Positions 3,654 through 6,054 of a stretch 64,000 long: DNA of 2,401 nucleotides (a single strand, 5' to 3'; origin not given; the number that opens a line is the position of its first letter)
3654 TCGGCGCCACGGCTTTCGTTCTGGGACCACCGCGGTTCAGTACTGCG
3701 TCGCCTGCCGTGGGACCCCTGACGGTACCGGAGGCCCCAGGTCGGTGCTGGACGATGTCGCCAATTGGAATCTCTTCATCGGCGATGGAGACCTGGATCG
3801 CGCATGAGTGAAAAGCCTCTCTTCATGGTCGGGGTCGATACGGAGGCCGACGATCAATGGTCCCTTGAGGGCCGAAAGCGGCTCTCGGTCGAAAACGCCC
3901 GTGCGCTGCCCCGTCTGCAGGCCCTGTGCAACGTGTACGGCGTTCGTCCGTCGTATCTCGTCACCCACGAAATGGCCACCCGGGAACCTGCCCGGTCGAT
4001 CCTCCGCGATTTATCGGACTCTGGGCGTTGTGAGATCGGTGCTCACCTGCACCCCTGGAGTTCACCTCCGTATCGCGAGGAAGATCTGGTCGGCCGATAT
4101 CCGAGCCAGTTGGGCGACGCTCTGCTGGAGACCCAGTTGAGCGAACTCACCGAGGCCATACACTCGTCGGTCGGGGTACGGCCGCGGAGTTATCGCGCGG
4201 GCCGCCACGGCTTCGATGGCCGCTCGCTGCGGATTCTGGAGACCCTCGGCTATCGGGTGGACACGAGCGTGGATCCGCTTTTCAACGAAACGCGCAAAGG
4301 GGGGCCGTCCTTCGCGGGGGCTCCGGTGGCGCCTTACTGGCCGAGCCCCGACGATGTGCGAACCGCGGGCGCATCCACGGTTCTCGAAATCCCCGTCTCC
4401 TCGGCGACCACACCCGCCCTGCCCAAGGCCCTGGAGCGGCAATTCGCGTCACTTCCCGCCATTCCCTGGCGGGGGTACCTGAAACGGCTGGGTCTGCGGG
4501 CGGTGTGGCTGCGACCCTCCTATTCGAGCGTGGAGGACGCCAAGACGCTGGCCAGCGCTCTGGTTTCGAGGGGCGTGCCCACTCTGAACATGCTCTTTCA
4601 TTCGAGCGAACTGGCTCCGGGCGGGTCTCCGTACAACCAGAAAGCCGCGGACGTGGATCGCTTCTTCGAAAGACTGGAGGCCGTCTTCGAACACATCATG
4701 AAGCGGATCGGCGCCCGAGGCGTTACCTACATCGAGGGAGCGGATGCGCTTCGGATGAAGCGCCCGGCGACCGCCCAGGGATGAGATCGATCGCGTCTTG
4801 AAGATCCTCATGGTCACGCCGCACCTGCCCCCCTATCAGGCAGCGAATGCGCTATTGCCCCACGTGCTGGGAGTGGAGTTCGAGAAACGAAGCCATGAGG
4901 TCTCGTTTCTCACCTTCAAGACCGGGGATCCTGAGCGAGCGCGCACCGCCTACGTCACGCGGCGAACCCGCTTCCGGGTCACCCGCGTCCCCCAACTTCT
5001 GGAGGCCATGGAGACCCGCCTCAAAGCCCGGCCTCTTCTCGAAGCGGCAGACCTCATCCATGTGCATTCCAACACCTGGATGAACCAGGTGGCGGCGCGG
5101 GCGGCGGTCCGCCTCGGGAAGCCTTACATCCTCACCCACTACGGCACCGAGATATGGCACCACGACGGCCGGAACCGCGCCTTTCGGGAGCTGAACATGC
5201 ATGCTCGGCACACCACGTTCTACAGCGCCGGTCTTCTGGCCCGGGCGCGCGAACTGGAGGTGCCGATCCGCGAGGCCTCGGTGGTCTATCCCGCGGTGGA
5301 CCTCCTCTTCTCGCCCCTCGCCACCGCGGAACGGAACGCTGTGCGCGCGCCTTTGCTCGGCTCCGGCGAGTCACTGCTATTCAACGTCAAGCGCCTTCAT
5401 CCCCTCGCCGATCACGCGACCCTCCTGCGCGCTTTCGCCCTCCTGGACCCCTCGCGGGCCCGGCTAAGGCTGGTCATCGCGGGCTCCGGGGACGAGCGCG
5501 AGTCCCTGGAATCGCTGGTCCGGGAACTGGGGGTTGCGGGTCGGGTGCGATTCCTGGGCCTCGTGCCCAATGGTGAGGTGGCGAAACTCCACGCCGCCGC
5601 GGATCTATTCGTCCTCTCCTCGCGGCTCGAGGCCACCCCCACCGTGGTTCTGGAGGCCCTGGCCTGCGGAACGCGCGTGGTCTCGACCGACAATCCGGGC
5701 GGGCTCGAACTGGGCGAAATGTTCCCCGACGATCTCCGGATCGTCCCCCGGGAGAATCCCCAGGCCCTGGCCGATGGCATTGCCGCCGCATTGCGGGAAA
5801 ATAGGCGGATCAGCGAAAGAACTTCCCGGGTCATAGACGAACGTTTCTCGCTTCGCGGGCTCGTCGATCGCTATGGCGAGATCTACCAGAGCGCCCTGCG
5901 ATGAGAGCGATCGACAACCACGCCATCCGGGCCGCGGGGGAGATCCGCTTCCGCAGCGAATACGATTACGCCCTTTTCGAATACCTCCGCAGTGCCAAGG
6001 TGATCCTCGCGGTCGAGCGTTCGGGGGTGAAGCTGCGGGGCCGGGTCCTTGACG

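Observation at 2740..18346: Large unidirectional glycan-modification operon of 15 genes with no initiating or export genes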

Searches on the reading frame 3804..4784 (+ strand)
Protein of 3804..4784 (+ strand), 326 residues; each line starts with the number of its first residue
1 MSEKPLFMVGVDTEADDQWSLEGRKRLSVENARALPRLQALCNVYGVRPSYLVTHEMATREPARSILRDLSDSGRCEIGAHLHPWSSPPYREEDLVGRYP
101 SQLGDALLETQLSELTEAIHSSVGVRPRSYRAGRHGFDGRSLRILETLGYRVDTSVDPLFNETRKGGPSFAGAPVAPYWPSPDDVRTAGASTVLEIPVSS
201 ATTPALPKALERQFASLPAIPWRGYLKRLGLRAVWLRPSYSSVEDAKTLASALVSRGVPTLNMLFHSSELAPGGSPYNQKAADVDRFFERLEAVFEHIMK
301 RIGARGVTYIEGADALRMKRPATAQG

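Call 4: search_protein_families(library=pfam, proteins=[window:3804-4784:+], max_evalue=0.01)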
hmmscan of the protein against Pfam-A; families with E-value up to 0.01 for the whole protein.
window:3804-4784:+ (326 aa): 1 family
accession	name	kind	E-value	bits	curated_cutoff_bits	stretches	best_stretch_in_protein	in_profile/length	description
PF01522.26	Polysacc_deac_1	-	0.00067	20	23.1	1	45-152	31-123/124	Polysaccharide deacetylase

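Call 8: search_protein_families(library=ncbifam, proteins=[window:3804-4784:+], max_evalue=0.001)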
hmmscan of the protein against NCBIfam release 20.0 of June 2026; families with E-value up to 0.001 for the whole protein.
window:3804-4784:+ (326 aa): 0 families

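Call 23: search_solved_structures(query=window:3804-4784:+, max_evalue=1)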
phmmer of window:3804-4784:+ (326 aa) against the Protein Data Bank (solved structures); distinct sequences matched with E-value up to 1: 2.
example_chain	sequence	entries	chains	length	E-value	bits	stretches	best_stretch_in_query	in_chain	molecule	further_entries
8hfa_A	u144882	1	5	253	0.22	13.9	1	99-153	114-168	NodB homology domain-containing protein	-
2y8u_A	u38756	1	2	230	0.28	13.6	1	35-158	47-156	CHITIN DEACETYLASE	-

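Call 32: search_solved_structures(query=A3, max_evalue=1, show_alignments=2)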
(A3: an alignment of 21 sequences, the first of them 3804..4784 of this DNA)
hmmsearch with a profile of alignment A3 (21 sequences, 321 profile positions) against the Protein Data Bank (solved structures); distinct sequences matched with E-value up to 1: 7.
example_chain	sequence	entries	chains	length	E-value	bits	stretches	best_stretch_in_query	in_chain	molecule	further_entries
2y8u_A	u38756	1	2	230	0.00083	21.8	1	35-159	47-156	CHITIN DEACETYLASE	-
7bly_A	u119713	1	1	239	0.0017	20.8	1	35-158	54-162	Aspergillus niger contig An12c0130, genomic contig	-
8hfa_A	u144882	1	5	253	0.014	17.8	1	96-153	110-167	NodB homology domain-containing protein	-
2j13_A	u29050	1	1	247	0.22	13.9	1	85-152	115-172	POLYSACCHARIDE DEACETYLASE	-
1z7a_A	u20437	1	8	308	0.28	13.5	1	41-155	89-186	conserved hypothetical protein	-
3cl6_A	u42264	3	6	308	0.68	12.2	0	41-160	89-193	Puue allantoinase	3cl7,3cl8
3rxz_A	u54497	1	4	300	0.82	12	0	93-156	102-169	Polysaccharide deacetylase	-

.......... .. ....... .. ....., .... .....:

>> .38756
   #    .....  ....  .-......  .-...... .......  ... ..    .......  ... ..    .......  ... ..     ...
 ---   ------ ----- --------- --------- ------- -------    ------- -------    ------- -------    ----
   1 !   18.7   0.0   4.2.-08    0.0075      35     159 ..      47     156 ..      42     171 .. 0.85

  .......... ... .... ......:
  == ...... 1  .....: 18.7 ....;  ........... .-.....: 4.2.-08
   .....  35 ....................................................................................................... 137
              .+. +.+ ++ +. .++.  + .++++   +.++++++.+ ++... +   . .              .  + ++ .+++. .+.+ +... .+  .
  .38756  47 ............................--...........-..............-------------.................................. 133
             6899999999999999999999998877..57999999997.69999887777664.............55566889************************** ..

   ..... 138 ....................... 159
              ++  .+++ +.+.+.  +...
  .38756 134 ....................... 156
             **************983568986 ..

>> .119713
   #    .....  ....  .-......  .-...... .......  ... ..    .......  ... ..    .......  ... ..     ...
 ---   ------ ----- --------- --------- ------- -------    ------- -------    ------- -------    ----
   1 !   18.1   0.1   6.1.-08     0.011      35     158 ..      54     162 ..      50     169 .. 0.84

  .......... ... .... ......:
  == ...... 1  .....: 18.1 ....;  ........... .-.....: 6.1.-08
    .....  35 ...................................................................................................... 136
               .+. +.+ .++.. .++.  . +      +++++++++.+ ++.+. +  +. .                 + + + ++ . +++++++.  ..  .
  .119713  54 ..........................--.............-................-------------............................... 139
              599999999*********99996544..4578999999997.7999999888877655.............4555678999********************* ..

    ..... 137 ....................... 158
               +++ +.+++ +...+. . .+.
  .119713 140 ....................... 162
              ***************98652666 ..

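Call 34: find_homologous_proteins(query=A3, max_evalue=0.001)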
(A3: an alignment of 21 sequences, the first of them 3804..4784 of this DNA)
Query A3 (21 sequences) (326 aa, profile of the alignment): 2100 proteins with E <= 0.001 among 8000 candidates; the best 120 are listed.
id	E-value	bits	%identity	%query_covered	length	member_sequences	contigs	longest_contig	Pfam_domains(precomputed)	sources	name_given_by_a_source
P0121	1.9e-174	597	59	96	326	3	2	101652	-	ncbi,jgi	jgi:peptidoglycan/xylan/chitin deacetylase (PgdA/CDA1 family)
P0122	9.4e-174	595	59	95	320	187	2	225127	-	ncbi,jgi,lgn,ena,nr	ncbi:MAG TPA: polysaccharide deacetylase family protein [Vicinamibacteria bacterium]|nr:polysacchari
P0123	3.3e-173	593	59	95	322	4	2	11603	-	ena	-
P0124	8.8e-173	592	62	94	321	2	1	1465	-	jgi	jgi:peptidoglycan/xylan/chitin deacetylase (PgdA/CDA1 family)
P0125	1.0e-172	592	61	94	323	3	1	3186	-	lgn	-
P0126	1.2e-172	591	84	98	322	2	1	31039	-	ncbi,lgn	-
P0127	1.3e-172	591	62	95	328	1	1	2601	-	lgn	-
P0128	1.4e-172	591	61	94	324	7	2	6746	-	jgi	jgi:hypothetical protein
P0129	2.1e-172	591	61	95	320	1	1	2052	-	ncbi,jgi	-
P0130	2.4e-172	590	58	95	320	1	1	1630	-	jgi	jgi:peptidoglycan/xylan/chitin deacetylase (PgdA/CDA1 family)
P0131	2.7e-172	590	62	94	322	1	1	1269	-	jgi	jgi:hypothetical protein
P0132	3.1e-172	590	62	96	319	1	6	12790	-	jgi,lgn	jgi:hypothetical protein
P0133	3.5e-172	590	61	96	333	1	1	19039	-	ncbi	-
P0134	4.1e-172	590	62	95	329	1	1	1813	-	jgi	jgi:hypothetical protein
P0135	5.0e-172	589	58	96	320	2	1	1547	-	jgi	-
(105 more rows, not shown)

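Call 52: predict_structure(alignment_id=A5)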
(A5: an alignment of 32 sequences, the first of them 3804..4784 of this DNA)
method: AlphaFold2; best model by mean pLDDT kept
length: 326 residues; sequences in the alignment: 32
mean_pLDDT: 83.4   pTM: 0.87
mean pLDDT of the five models: 83.4, 78.5, 71.5, 65.5, 64.1
residues with pLDDT >= 90: 164; 70-90: 94; 50-70: 54; < 50: 14
segments of 3 or more residues with pLDDT < 50: 162-166, 218-220, 324-326
pLDDT, mean of each block of 10 residues (from residue 1): 85 85 86 97 98 94 98 98 68 67 84 94 97 67 92 77 50 76 83 90 72 56 63 82 93 92 92 82 95 98 97 84 49
secondary structure, 60 per line:
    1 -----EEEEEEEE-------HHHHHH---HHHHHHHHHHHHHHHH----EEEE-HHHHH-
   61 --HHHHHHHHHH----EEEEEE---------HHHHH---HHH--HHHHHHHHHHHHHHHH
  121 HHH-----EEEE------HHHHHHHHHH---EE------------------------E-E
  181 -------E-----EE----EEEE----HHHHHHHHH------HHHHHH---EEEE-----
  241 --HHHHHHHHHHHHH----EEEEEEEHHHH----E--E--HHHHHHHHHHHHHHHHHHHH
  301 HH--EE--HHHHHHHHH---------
elements in order: E6-13 H21-26 H30-45 E50-53 H55-59 H63-72 E77-82 H92-96 H105-123 E129-132 H139-148 E200-203 H208-216 H223-228 E232-235 H243-255 E260-266 H267-270 H281-302 H309-317

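Call 55: fold_search(model_id=the predicted structure, library=pdb)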
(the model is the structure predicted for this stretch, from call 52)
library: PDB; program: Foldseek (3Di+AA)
matches with E <= 10: 1429; with E <= 0.001: 97
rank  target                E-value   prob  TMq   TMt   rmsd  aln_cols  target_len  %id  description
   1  3qbu_A                1.4e-10  1.00  0.58  0.64   7.5       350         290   19  Crystal structure of putative peptidoglycan deactelyase (HP0310) from Helicobacter pylori (released 2011-05-25)
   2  3rxz_B                2.3e-10  1.00  0.55  0.62   6.7       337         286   15  Crystal structure of putative polysaccharide deacetylase from Mycobacterium smegmatis (released 2011-06-22)
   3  3rxz_C                2.5e-10  1.00  0.55  0.61   6.5       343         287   15  Crystal structure of putative polysaccharide deacetylase from Mycobacterium smegmatis (released 2011-06-22)
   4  3rxz_A                2.3e-09  1.00  0.57  0.64   6.4       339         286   15  Crystal structure of putative polysaccharide deacetylase from Mycobacterium smegmatis (released 2011-06-22)
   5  8t0j                  3.8e-09  1.00  0.52  0.61   5.9       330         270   13  Salmonella Typhimurium ArnD (released 2023-10-18)
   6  3s6o_C                1.1e-07  1.00  0.53  0.57   7.5       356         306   14  Crystal structure of a Polysaccharide deacetylase family protein from Burkholderia pseudomallei (released 2011-06-15)
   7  1k1x_B                2.1e-07  1.00  0.51  0.29   6.7       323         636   14  Crystal structure of 4-alpha-glucanotransferase from thermococcus litoralis (released 2003-06-17)
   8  5wu7_A                2.1e-07  1.00  0.50  0.33  11.7       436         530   12  Crystal structure of GH57-type branching enzyme from hyperthermophilic archaeon Pyrococcus horikoshii (released 2017-03-08)
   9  3cl6_A                2.6e-07  1.00  0.55  0.59   7.0       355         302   14  Crystal structure of Puue Allantoinase (released 2008-06-10)
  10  3s6o_A                2.9e-07  1.00  0.51  0.54   7.3       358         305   15  Crystal structure of a Polysaccharide deacetylase family protein from Burkholderia pseudomallei (released 2011-06-15)
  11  1k1x_A                4.2e-07  1.00  0.51  0.29   7.3       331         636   13  Crystal structure of 4-alpha-glucanotransferase from thermococcus litoralis (released 2003-06-17)
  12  1k1w                  6.3e-07  1.00  0.51  0.29   6.0       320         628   12  Crystal structure of 4-alpha-glucanotransferase from thermococcus litoralis (released 2003-06-17)
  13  1z7a_A                1.3e-06  1.00  0.57  0.62   6.6       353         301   13  Crystal structure of probable Polysaccharide deacetylase from Pseudomonas aeruginosa PAO1 (released 2005-05-10)
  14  1z7a_C                2.5e-06  1.00  0.57  0.61   6.6       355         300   13  Crystal structure of probable Polysaccharide deacetylase from Pseudomonas aeruginosa PAO1 (released 2005-05-10)
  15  1z7a_F                2.7e-06  1.00  0.57  0.61   6.5       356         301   13  Crystal structure of probable Polysaccharide deacetylase from Pseudomonas aeruginosa PAO1 (released 2005-05-10)
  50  2y8u_B                6.2e-05  1.00  0.33  0.49   3.0       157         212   19  A. nidulans chitin deacetylase (released 2012-02-22)
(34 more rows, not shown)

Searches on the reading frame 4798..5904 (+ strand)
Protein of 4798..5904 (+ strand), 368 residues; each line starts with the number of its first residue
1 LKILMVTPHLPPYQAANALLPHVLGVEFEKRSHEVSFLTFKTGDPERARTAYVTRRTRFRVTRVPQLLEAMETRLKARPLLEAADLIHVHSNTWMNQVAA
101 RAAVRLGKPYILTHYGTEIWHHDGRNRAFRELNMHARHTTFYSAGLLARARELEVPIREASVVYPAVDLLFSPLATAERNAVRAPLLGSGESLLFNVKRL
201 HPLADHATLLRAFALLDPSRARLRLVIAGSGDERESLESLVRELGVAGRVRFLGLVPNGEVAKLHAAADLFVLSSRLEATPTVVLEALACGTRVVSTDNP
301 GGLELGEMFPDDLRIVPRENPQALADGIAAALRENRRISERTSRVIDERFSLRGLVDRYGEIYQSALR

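Call 4: search_protein_families(library=pfam, proteins=[window:4798-5904:+], max_evalue=0.01)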
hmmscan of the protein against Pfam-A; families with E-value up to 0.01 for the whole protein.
window:4798-5904:+ (368 aa): 6 families
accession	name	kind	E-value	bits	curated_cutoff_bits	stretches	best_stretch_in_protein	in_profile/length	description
PF00534.26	Glycos_transf_1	-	1.8e-31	109.4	26.4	1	187-335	11-159/172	Glycosyl transferases group 1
PF13692.12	Glyco_trans_1_4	-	5.1e-26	92.1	27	1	195-333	5-141/142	Glycosyl transferases group 1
PF13439.12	Glyco_transf_4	-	8e-11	42.7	28.5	1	25-169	12-168/170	Glycosyltransferase Family 4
PF13579.12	Glyco_trans_4_4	-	6.8e-08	33.4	29.7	1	26-164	12-156/158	Glycosyl transferase 4-like domain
PF13524.12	Glyco_trans_1_2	-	1.4e-06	28.8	25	1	215-341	5-124/144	Glycosyl transferase-like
PF13477.12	Glyco_trans_4_2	-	0.0063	17.1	23.4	0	74-131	65-123/139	Glycosyl transferase 4-like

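Call 8: search_protein_families(library=ncbifam, proteins=[window:4798-5904:+], max_evalue=0.001)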
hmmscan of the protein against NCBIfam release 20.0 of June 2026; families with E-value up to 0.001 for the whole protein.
window:4798-5904:+ (368 aa): 28 families (the best 25 are shown)
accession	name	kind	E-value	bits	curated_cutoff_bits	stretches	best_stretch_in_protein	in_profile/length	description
TIGR03088.1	stp2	hypoth_equivalog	9.2e-31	107.2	409.05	1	109-367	106-374/374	TIGR03088 family PEP-CTERM/XrtA system glycosyltransferase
NF041876.1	EPS_EpsE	equivalog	8.5e-29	101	400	1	68-349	98-379/389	exopolysaccharide biosynthesis GT4 family glycosyltransferase EpsE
TIGR03999.1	thiol_BshA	equivalog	2.1e-19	69.7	273.7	1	25-367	22-374/375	N-acetyl-alpha-D-glucosaminyl L-malate synthase BshA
TIGR03449.1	mycothiol_MshA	equivalog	3.1e-17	62.6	462.5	1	160-364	190-401/406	D-inositol-3-phosphate glycosyltransferase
NF050063.1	ProtGlycPglJ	equivalog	1.2e-16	60.9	500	1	161-332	171-330/363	N-acetylgalactosamine-N,N'-diacetylbacillosaminyl-diphospho-undecaprenol 4-alpha-N-acetylgalactosaminyltransferase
NF046085.1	XrtY_assoc_Gly1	equivalog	3.7e-16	59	400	1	216-366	231-384/387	XrtY-associated glycosyltransferase XYAG1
NF047684.1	TeichurnBiosyTuaC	equivalog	5.5e-16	58.5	550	1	83-340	108-360/391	teichuronic acid biosynthesis protein TuaC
TIGR04047.1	MSMEG_0565_glyc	hypoth_equivalog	7.6e-16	58.2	259.85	1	159-351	160-359/373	MSMEG_0565 family glycosyltransferase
TIGR04063.1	stp3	hypoth_equivalog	6.2e-15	55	442.05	1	207-367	229-396/397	TIGR04063 family PEP-CTERM/XrtA system glycosyltransferase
NF038229.1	Glyco4_Geo_Pelo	equivalog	3e-13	49.5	400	1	82-302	54-272/338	GPMC system family 4 glycosyltransferase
NF038011.1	PelF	equivalog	8.4e-11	41.6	100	1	196-340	311-463/489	GT4 family glycosyltransferase PelF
NF050056.1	ProtGlycPglH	equivalog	1.9e-10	40.4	600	1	191-335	179-320/354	GalNAc-alpha-(1->4)-GalNAc-alpha-(1->3)-diNAcBac-PP-undecaprenol alpha-1,4-N-acetyl-D-galactosaminyltransferase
NF011726.0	PRK15179.1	equivalog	3.1e-10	39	733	1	217-360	543-688/694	Vi polysaccharide biosynthesis protein TviE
NF038255.1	exopoly_VpsD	equivalog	4.7e-09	35.6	300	1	227-366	239-379/381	VpsD family glycosyltransferase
TIGR04157.1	glyco_rSAM_CFB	subfamily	5.8e-09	35.4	400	1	175-314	210-344/406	TIGR04157 family glycosyltransferase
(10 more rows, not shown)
